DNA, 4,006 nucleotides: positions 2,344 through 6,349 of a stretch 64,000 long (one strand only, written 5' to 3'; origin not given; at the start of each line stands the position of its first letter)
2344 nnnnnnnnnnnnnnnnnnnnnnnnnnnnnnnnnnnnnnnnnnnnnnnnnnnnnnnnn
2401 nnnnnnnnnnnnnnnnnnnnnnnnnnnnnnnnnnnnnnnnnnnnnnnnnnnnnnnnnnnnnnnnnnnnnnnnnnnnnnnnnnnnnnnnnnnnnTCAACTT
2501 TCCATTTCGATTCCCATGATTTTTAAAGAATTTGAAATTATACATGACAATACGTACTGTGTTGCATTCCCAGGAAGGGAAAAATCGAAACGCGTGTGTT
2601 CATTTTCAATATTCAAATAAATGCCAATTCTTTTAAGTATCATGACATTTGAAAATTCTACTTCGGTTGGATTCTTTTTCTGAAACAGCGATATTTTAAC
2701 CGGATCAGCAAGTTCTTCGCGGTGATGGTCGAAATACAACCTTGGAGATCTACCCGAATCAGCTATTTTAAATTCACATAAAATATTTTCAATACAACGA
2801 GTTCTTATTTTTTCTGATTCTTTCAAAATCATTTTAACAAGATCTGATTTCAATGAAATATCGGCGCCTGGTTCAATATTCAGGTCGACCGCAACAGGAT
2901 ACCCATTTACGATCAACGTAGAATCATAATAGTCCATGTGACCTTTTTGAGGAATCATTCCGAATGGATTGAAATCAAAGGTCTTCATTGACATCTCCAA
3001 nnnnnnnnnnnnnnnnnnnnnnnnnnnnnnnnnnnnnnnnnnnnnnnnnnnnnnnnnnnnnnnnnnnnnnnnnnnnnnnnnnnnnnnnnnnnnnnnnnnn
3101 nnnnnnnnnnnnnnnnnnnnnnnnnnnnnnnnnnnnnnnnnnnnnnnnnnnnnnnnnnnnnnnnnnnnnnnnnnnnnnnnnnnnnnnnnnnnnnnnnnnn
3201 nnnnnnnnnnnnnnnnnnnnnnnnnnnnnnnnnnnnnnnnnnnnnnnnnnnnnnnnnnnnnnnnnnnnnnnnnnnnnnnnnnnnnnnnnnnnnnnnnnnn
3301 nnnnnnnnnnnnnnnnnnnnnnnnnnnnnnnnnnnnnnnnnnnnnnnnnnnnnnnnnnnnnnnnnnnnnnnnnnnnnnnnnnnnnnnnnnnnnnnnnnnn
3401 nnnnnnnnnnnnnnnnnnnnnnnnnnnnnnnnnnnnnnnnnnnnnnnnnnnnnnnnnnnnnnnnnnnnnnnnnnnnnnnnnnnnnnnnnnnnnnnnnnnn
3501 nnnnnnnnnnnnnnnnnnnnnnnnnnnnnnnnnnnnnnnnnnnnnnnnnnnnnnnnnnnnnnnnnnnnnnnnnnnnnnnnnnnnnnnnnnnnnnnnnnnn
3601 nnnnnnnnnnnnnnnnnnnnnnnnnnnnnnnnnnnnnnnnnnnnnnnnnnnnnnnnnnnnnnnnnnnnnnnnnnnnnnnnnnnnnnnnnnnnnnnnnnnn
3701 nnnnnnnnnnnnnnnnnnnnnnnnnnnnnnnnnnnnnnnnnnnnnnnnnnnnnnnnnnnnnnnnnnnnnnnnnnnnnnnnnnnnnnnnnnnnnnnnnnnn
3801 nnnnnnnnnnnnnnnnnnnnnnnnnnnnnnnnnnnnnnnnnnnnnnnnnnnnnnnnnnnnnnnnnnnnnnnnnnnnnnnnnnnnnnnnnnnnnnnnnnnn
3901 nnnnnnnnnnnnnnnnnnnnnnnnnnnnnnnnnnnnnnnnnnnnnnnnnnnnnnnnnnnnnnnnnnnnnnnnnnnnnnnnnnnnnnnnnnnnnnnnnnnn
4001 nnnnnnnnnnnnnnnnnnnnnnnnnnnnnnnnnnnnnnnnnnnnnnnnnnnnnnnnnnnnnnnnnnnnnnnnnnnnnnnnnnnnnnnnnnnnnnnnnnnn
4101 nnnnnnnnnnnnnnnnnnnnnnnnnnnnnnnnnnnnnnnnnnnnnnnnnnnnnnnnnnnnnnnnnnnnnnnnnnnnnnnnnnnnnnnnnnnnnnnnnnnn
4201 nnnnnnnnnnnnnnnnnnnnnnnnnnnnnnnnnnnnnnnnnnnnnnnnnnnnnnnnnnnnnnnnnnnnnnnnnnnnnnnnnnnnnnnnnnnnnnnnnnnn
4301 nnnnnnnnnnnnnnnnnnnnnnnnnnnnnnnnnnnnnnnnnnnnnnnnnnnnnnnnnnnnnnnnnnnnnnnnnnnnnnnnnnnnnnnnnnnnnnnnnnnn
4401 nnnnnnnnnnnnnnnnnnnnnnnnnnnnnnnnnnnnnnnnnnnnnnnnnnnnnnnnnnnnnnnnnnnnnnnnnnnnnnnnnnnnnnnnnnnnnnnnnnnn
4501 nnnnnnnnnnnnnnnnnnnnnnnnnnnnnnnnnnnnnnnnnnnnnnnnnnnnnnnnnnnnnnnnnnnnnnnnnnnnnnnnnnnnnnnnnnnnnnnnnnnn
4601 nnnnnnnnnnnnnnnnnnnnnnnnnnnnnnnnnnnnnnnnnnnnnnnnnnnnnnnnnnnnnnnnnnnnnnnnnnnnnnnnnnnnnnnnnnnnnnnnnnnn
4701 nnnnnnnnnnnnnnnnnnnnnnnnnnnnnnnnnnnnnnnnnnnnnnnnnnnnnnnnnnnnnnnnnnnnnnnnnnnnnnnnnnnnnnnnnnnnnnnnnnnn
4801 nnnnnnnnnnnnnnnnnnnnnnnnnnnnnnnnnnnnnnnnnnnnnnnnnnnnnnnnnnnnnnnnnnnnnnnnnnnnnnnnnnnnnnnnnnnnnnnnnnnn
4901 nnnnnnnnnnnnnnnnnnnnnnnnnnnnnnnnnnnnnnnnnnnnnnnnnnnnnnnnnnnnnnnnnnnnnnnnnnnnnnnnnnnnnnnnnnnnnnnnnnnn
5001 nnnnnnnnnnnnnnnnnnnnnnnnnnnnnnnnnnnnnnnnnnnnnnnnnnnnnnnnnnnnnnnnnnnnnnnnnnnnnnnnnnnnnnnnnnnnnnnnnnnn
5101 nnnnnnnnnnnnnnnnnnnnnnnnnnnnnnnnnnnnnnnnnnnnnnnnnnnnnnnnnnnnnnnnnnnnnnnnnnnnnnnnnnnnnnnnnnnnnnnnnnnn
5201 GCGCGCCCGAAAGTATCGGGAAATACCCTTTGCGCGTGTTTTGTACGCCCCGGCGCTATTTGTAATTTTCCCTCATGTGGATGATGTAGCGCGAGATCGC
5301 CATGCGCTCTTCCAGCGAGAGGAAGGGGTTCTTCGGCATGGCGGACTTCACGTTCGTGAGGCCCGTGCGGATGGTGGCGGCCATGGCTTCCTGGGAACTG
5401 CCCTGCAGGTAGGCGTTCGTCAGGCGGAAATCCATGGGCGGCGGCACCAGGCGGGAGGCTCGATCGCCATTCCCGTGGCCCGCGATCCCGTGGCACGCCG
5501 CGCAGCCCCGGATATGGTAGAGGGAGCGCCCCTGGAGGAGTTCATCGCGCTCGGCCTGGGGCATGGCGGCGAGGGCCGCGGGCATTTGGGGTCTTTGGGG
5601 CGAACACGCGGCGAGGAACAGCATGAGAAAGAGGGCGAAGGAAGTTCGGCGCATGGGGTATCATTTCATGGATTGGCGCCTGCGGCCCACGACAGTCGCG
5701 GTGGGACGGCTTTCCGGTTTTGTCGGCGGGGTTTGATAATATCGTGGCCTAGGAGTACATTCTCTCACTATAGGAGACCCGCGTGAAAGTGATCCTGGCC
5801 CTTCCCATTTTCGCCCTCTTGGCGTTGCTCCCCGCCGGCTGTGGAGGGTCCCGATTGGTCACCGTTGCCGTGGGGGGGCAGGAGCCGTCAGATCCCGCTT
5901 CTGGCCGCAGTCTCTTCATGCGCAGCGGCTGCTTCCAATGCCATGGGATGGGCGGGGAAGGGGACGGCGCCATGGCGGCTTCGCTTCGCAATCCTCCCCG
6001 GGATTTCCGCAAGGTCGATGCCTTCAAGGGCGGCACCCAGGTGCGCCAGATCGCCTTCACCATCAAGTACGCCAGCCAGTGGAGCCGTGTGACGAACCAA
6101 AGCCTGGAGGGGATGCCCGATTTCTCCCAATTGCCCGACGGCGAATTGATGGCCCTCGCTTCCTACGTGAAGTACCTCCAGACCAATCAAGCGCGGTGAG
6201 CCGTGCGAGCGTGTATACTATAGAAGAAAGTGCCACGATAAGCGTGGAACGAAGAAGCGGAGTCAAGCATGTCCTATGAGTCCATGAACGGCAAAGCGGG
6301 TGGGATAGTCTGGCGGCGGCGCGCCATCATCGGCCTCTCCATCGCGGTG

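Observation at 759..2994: Three cassette ORFs of unknown function, including a secreted 214-aa protein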

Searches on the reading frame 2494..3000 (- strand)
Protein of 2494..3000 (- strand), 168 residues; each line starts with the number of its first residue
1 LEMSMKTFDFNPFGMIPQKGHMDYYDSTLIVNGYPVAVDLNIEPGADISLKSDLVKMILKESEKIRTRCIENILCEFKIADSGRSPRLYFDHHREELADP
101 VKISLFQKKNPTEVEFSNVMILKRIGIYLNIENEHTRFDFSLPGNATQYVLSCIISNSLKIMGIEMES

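Call 5: search_protein_families(library=pfam, proteins=[window:2494-3000:-], max_evalue=1)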
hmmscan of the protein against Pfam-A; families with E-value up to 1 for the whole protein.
window:2494-3000:- (168 aa): 0 families

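Call 10: search_protein_families(library=ncbifam, proteins=[window:2494-3000:-], max_evalue=1)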
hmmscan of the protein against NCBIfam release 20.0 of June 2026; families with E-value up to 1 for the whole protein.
window:2494-3000:- (168 aa): 0 families

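Call 11: search_protein_families(library=padloc, proteins=[window:2494-3000:-], max_evalue=1)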
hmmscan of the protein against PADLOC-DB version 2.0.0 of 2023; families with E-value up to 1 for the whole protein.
window:2494-3000:- (168 aa): 1 family
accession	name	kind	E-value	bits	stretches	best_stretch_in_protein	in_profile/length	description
PDLC02499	BrxF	-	0.0076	14.6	1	28-80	78-130/133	BrxF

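Call 12: search_protein_families(library=phrogs, proteins=[window:2494-3000:-], max_evalue=1)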
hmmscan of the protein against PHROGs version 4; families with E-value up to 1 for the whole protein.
window:2494-3000:- (168 aa): 1 family
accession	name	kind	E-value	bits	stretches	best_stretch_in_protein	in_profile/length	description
phrog_1355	-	unknown function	0.095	13.3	0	22-29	32-39/44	-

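Call 15: find_homologous_proteins(query=window:2497-3000:-, max_evalue=0.01)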
Query window:2497-3000:- (168 aa): 1 proteins with E <= 0.01 among 10 candidates.
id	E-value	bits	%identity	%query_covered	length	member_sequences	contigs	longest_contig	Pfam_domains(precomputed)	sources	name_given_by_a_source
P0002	2.2e-104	364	100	98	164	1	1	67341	-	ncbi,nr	ncbi:MAG: DUF2004 domain-containing protein [Spirochaetes bacterium]|nr:DUF2004 domain-containing pr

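Call 17: search_solved_structures(query=window:2497-3000:-, max_evalue=10, show_alignments=2)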
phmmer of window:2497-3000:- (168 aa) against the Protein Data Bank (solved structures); distinct sequences matched with E-value up to 10: 4.
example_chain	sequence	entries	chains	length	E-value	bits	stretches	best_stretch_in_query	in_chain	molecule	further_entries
1ywk_A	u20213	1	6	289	0.41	13.7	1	113-156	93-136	4-deoxy-L-threo-5-hexosulose-uronate ketol-isomerase 1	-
4etv_A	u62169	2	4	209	1.1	12.3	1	110-163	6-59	Ryanodine receptor 2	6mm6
6mm7_C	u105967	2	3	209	1.3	12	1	110-163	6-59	Ryanodine receptor 2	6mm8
2vyn_D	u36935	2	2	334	1.6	11.7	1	96-133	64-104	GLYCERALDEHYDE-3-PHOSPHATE DEHYDROGENASE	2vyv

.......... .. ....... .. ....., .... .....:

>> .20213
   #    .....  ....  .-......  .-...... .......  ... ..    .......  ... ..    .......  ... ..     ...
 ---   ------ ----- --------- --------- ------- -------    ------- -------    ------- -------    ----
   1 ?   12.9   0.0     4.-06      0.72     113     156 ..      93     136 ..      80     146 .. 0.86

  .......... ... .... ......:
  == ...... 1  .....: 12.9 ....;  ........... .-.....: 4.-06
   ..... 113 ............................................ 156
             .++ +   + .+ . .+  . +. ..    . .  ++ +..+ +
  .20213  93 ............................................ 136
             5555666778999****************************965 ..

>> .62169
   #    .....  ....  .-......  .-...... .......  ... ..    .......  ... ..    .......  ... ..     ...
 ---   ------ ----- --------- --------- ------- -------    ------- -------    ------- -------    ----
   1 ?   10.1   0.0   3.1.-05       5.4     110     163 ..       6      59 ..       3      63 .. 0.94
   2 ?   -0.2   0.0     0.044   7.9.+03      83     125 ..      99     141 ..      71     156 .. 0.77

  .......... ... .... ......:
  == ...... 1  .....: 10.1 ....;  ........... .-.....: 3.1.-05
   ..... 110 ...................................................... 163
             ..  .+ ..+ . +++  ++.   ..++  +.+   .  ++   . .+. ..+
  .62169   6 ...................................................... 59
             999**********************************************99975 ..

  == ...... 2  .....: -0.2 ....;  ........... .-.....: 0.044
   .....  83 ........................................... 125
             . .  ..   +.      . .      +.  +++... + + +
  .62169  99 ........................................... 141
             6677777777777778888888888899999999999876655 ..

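Call 20: search_protein_families(library=pfam, proteins=[P0002], max_evalue=10)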
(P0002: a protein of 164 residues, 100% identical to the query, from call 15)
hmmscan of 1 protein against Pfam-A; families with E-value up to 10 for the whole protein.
P0002 (164 aa): 0 families

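Call 41: search_dna_similar(query=P0002, collection=plasmids, mode=protein, max_evalue=10, max_rows=15)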
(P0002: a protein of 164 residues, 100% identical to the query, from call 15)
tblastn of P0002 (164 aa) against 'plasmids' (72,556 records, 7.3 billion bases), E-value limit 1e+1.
Records with a match: 3; places in all: 3; records where one place covers at least 80% of the query: 0.
Best place of each record, by identity: <60% 3.
By first word of the organism name: Sphingobium 1; Mesorhizobium 1; Salmonella 1.
By predicted mobility (MOB-suite, as given by PLSDB): non-mobilizable 2; conjugative 1.
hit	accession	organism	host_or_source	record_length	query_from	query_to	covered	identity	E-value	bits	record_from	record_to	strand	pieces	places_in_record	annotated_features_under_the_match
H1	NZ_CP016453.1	Sphingobium sp. RAC03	Microbial isolate,Algal phycosphere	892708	1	49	30%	38.5%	9e-1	37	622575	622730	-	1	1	transglutaminase family protein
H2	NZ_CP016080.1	Mesorhizobium loti NZP2037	Lotus,cell culture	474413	28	91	39%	28.8%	3e-1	39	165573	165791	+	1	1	hypothetical protein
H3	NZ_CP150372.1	Salmonella enterica subsp. enterica serovar Newport str. ...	food,ground beef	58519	91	149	36%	28.8%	2e+0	35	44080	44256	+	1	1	hypothetical protein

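Call 45: find_related_loci(query=P0002, collection=viral_contigs, flank=3000)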
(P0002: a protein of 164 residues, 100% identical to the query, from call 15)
Query P0002 (164 aa) in viral_contigs; peptide patterns used: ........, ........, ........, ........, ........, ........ (x = any residue, [..] = any of these).
11 stretches matched a pattern, but none encodes a relative of the query by tblastn (E <= 1e-3).

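Call 50: predict_structure(protein=P0002)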
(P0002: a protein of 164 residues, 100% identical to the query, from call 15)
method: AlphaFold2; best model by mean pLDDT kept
length: 164 residues; sequences in the alignment: 1
mean_pLDDT: 28.8   pTM: 0.19
mean pLDDT of the five models: 28.8, 27.1, 27.1, 26.6, 24.5
residues with pLDDT >= 90: 0; 70-90: 0; 50-70: 0; < 50: 164
segments of 3 or more residues with pLDDT < 50: 1-164
pLDDT, mean of each block of 10 residues (from residue 1): 24 28 29 30 28 24 24 27 29 30 30 29 34 36 32 29 26
secondary structure, 60 per line:
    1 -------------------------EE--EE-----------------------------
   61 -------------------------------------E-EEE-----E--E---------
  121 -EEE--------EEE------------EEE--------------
elements in order: E100-102 E122-124 E133-135 E148-150

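Call 51: find_encoding_contigs(protein=P0002, flank=10000, max_places=4)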
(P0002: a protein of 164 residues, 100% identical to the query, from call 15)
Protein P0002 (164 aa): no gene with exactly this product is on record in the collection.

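Call 61: search_dna_similar(query=P0002, collection=phages, mode=protein, max_evalue=10, max_rows=10)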
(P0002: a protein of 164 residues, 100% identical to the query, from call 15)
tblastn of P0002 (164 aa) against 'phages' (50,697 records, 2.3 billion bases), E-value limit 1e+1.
Records with a match: 1; places in all: 1; records where one place covers at least 80% of the query: 0.
Best place of each record, by identity: <60% 1.
By first word of the organism name: Pseudomonas 1.
By host as written in the record: Pseudomonas aeruginosa 1.
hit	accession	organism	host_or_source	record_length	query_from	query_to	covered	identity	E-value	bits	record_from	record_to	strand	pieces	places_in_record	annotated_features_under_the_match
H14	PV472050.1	Pseudomonas phage MIZ-Pa99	Pseudomonas aeruginosa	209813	12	84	45%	28.6%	7e+0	33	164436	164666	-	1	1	hypothetical protein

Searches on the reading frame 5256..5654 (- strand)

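Call 65: search_protein_families(library=pfam, proteins=[window:5256-5654:-], max_evalue=0.00001)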
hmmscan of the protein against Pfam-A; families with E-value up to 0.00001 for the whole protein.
window:5256-5654:- (132 aa): 1 family
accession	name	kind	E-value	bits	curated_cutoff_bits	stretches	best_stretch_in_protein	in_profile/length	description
PF13442.11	Cytochrome_CBB3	-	2.8e-07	31.2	27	1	39-124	3-68/68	Cytochrome C oxidase, cbb3-type, subunit III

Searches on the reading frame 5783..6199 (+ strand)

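Call 65: search_protein_families(library=pfam, proteins=[window:5783-6199:+], max_evalue=0.00001)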
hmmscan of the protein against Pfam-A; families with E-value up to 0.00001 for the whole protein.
window:5783-6199:+ (138 aa): 2 families
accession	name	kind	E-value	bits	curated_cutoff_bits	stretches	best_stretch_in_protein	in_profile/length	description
PF00034.26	Cytochrom_C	-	2.3e-08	35.7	21.3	1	39-132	2-89/90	Cytochrome c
PF13442.11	Cytochrome_CBB3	-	6.9e-08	33.1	27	1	37-129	2-68/68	Cytochrome C oxidase, cbb3-type, subunit III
